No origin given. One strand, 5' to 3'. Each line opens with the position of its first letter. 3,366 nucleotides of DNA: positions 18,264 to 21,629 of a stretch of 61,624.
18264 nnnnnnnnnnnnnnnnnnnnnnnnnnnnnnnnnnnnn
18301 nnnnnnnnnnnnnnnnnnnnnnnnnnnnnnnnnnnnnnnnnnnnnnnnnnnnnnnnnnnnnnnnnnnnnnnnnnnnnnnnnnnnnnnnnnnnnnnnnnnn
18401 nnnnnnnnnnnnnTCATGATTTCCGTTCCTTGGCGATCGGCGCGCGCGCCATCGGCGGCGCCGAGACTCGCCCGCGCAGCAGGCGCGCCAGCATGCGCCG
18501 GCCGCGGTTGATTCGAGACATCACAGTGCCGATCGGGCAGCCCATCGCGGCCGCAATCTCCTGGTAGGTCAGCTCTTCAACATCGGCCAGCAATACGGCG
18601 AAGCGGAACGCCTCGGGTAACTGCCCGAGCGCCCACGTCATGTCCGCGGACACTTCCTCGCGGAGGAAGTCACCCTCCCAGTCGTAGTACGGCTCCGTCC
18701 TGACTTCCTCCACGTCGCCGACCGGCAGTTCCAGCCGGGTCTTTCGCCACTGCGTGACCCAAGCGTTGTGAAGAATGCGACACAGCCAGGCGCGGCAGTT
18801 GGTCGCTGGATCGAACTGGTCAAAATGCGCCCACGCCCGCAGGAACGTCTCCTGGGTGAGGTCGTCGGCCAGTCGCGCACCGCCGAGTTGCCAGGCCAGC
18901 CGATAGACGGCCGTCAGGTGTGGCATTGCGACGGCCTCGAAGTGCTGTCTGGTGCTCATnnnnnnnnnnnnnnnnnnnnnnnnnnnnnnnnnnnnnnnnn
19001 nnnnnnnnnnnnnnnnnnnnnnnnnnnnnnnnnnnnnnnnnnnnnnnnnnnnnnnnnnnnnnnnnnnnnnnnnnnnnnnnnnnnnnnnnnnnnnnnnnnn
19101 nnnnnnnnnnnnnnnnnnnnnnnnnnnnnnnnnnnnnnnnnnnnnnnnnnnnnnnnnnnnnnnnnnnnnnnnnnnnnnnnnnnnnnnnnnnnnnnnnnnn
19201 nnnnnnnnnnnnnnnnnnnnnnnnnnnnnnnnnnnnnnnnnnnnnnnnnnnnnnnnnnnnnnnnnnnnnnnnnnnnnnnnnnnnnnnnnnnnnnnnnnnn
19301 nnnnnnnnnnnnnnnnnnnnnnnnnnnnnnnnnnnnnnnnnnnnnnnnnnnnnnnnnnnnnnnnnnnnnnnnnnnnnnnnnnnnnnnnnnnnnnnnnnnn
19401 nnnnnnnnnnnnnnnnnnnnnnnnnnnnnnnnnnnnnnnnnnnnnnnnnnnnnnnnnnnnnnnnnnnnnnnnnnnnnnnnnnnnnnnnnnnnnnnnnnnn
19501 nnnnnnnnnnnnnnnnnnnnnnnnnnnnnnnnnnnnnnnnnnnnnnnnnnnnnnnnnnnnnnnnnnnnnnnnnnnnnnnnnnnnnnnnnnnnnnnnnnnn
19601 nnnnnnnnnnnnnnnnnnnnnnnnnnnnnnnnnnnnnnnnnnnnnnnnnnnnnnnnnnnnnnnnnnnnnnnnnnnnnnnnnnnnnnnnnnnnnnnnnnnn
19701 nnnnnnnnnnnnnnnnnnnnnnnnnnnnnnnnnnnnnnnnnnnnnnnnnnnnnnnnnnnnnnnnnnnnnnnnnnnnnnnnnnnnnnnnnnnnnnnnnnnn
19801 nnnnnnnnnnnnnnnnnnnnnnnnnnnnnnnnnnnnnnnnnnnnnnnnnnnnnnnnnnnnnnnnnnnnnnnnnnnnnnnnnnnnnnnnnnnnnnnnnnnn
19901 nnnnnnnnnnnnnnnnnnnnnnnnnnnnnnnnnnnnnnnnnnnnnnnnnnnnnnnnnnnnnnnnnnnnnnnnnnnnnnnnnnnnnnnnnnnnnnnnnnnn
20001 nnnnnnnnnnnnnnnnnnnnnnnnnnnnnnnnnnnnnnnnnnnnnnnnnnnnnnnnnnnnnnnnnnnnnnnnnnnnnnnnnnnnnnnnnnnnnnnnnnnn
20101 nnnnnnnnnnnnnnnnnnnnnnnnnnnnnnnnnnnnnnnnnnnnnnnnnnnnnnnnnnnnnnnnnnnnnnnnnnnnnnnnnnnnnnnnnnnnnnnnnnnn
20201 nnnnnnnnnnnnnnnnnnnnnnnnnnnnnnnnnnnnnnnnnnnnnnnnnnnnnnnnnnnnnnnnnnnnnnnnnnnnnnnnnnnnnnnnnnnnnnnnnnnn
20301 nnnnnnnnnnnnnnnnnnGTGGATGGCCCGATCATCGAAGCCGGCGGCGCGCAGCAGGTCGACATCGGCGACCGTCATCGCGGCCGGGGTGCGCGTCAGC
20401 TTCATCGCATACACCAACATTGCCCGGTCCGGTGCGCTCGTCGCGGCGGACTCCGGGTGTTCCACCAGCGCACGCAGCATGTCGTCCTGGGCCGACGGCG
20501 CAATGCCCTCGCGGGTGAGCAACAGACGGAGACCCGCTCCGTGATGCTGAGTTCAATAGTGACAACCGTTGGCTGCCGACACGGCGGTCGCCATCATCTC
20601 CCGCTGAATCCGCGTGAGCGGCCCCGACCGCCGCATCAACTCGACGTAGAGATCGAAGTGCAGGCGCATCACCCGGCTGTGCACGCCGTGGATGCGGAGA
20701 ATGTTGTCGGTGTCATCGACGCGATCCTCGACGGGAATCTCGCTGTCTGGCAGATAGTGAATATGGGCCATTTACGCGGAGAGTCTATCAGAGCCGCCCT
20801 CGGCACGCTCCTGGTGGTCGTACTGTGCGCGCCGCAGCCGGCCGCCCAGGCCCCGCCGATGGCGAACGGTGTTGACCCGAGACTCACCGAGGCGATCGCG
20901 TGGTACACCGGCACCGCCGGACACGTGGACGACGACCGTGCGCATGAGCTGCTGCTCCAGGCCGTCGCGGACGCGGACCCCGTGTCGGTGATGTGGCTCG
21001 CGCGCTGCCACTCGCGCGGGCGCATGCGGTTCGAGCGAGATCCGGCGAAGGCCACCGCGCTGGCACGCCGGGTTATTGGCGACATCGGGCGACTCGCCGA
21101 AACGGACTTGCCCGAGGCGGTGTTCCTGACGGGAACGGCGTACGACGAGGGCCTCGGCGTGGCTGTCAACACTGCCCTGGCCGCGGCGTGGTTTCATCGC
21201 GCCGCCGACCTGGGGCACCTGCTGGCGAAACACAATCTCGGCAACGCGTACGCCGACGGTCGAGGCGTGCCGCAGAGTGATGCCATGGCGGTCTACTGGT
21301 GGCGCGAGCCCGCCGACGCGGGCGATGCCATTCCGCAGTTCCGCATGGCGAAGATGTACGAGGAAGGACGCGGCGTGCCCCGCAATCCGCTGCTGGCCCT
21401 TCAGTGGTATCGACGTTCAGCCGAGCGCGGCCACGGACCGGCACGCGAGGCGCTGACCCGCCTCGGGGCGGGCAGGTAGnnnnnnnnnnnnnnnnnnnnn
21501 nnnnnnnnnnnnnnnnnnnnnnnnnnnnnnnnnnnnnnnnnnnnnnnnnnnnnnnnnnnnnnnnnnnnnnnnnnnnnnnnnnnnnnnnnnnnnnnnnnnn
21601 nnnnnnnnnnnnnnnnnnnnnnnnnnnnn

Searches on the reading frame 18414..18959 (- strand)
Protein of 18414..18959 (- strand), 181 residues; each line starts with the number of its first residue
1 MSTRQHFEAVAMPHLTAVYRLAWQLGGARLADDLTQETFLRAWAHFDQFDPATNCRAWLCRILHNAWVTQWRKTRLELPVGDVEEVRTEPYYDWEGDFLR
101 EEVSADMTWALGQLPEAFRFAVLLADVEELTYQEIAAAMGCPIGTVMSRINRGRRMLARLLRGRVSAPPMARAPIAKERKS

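Call 5: search_protein_families(library=pfam, proteins=[window:18414-18959:-])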
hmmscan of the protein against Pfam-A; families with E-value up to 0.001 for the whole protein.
window:18414-18959:- (181 aa): 4 families
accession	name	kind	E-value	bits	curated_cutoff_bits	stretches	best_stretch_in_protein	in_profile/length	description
PF04542.20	Sigma70_r2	-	8.6e-15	54.7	24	1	13-75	4-69/71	Sigma-70 region 2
PF08281.18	Sigma70_r4_2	-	4.9e-14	52.1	25.7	1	110-157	7-54/54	Sigma-70, region 4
PF04545.22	Sigma70_r4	-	1.1e-08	34.9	24.1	1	110-157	1-48/50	Sigma-70, region 4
PF22029.2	PhyR_sigma2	-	0.00013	22.3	27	1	24-64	14-55/55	Sigma2 domain of PhyR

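Call 57: search_solved_structures(query=window:18414-18959:-, max_evalue=0.00001)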
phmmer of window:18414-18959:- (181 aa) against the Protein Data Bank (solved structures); distinct sequences matched with E-value up to 0.00001: 19.
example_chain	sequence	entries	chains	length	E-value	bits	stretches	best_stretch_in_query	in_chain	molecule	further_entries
6jcy_F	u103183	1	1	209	1.5e-26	96.5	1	6-164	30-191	ECF RNA polymerase sigma factor SigH,ECF RNA polymerase sigma factor SigE,ECF RNA polymera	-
5zx2_F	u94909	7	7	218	5e-25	91.5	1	6-164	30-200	ECF RNA polymerase sigma factor SigH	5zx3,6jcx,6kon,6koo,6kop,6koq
9m9d_F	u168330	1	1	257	1.2e-23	87.1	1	6-161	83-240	ECF RNA polymerase sigma factor SigE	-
9m9e_F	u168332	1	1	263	1.3e-23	87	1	6-161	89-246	ECF RNA polymerase sigma factor SigE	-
9m98_F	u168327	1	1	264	1.3e-23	87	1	6-161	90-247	ECF RNA polymerase sigma factor SigE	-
5uxx_A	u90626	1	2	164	5.7e-18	68.5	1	29-162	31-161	RNA polymerase sigma factor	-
5wuq_A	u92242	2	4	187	4.4e-16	62.4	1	16-162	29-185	ECF RNA polymerase sigma factor SigW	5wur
5fgm_A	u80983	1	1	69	4.9e-15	59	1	105-162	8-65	ECF RNA polymerase sigma factor SigR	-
6in7_B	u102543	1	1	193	4.5e-14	55.8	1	27-161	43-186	RNA polymerase sigma-H factor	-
8z6g_B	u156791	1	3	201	4.7e-14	55.8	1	27-162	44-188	RNA polymerase sigma factor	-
1or7_A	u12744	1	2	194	3.5e-13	52.9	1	32-157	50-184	RNA polymerase sigma-E factor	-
6jbq_F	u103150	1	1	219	5e-13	52.4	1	32-157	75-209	ECF RNA polymerase sigma-E factor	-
1h3l_A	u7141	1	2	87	1.3e-10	44.5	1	6-77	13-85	RNA POLYMERASE SIGMA FACTOR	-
6dv9_F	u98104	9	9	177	4.2e-10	42.9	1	11-159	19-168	ECF RNA polymerase sigma factor SigL | RNA polymerase sigma factor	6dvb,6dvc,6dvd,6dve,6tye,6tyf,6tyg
2h27_A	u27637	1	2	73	5.7e-10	42.5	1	99-158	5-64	RNA polymerase Sigma E factor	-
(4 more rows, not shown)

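Call 75: search_protein_families(library=ncbifam, proteins=[window:18414-18959:-], max_evalue=0.00001)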
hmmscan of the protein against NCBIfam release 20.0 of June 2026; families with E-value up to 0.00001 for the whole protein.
window:18414-18959:- (181 aa): 69 families (the best 25 are shown)
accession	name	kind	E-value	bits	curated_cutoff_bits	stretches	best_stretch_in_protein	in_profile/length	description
NF009185.0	PRK12533.1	equivalog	3.2e-35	121.8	248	1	3-172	27-204/231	RNA polymerase sigma factor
TIGR02947.1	SigH_actino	hypoth_equivalog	4.7e-33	114.5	251.55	1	3-162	9-180/193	RNA polymerase sigma-70 factor, TIGR02947 family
NF007229.0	PRK09647.1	equivalog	7.2e-31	107.2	265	1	7-165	46-206/220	RNA polymerase sigma factor SigE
NF009198.0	PRK12546.1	equivalog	2.2e-28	99.2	270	1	13-161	15-161/188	RNA polymerase sigma factor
NF009164.0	PRK12511.1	equivalog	2.1e-25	89.3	185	1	14-163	13-161/182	RNA polymerase sigma factor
TIGR02950.1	SigM_subfam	subfamily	2.4e-25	89.2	147.95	1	11-161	6-158/159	RNA polymerase sigma factor, SigM family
TIGR02983.1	SigE-fam_strep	subfamily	8.8e-24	84.2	141.55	1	3-162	4-159/162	SigE family RNA polymerase sigma factor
NF009169.0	PRK12516.1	equivalog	1.1e-23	83.7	321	1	22-162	27-165/188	RNA polymerase sigma factor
NF009199.0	PRK12547.1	subfamily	1.4e-23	83.2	219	1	28-162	30-161/184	RNA polymerase sigma factor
NF009192.0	PRK12540.1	equivalog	4.4e-23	81.8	307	1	11-161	14-159/182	RNA polymerase sigma factor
NF007223.0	PRK09641.1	equivalog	5.3e-23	81.8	209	1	14-162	27-185/187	RNA polymerase sigma factor SigW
NF058625.1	sigma_PG0214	equivalog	5.1e-22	78.4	130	1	4-159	3-159/170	GFO_1088 family ECF-type sigma factor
NF007216.0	PRK09638.1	equivalog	1.9e-21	76.7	194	1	14-159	27-172/180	RNA polymerase sigma factor SigY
TIGR02948.1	SigW_bacill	equivalog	1.8e-20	73.8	243.1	1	17-162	30-185/187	RNA polymerase sigma factor SigW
TIGR02937.1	sigma70-ECF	superfamily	2.5e-20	72.7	42.9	1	8-159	4-163/165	sigma-70 family RNA polymerase sigma factor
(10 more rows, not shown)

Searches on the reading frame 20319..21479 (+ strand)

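Call 5: search_protein_families(library=pfam, proteins=[window:20319-21479:+])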
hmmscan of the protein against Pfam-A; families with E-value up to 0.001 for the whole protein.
window:20319-21479:+ (386 aa): 1 family
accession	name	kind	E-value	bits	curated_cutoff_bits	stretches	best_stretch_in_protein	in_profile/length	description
PF08238.18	Sel1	-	7.7e-27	93.2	30.7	3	340-372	4-36/36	Sel1 repeat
